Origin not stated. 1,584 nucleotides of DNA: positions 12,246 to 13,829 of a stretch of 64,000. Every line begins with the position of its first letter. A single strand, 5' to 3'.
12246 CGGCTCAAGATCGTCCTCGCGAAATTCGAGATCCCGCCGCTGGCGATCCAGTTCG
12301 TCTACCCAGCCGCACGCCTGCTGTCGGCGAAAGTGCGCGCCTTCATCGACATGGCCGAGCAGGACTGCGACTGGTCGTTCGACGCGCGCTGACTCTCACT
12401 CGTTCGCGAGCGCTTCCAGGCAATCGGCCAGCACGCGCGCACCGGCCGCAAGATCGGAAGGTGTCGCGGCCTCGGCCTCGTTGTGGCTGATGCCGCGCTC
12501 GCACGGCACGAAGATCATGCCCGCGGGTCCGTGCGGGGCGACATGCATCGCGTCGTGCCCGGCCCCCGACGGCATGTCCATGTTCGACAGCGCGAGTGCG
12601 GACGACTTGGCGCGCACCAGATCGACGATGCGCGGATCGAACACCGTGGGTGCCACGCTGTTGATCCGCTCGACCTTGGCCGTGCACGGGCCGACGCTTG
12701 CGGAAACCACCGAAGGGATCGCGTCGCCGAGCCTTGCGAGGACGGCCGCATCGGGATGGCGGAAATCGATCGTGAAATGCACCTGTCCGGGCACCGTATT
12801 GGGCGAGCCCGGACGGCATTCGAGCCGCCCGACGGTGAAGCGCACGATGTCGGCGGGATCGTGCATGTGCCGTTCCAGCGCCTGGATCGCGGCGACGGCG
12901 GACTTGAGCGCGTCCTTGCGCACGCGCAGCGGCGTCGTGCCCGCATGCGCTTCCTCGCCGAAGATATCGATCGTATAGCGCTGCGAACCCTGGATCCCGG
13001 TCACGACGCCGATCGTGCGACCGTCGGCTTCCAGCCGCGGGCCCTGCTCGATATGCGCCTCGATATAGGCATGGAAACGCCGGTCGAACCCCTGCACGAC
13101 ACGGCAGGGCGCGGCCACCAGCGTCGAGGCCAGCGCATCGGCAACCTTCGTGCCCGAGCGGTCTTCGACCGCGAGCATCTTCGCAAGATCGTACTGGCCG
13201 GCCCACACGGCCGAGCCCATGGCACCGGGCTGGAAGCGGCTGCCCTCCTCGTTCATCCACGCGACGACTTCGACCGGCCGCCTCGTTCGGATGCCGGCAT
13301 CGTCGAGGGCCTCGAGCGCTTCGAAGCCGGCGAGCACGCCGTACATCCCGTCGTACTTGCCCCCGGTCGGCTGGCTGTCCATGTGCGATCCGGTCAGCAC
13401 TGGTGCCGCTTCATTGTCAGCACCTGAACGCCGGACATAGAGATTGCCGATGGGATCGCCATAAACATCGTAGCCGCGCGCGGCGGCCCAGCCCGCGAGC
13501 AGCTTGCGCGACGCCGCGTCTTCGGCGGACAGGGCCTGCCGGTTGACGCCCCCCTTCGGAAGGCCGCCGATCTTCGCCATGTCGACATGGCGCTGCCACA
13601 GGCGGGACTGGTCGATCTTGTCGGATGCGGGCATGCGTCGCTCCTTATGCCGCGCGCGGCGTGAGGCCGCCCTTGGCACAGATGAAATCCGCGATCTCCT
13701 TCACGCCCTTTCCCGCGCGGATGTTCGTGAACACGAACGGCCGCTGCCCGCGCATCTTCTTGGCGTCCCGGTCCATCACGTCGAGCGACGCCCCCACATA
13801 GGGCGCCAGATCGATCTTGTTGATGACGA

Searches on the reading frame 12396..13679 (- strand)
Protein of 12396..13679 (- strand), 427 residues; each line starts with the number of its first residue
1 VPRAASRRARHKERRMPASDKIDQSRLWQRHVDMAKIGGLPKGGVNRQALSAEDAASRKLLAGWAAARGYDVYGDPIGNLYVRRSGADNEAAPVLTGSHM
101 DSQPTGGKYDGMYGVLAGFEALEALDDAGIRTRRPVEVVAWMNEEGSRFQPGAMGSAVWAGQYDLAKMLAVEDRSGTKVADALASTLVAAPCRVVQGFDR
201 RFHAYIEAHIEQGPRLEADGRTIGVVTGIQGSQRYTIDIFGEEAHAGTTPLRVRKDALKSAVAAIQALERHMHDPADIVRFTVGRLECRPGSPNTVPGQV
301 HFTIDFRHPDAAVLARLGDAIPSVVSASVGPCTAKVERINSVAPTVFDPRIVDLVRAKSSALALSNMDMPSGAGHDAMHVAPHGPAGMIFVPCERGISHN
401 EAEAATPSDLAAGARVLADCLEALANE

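Call 56: search_protein_families(library=pfam, proteins=[window:12396-13679:-], max_evalue=0.0001)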
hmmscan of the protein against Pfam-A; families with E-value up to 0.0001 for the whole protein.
window:12396-13679:- (427 aa): 2 families
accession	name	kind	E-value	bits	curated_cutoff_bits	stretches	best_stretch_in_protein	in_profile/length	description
PF01546.33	Peptidase_M20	-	8.8e-29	101.3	24.6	1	96-422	2-205/206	Peptidase family M20/M25/M40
PF07687.19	M20_dimer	-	1.2e-06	28.8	21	1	228-321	2-95/107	Peptidase dimerisation domain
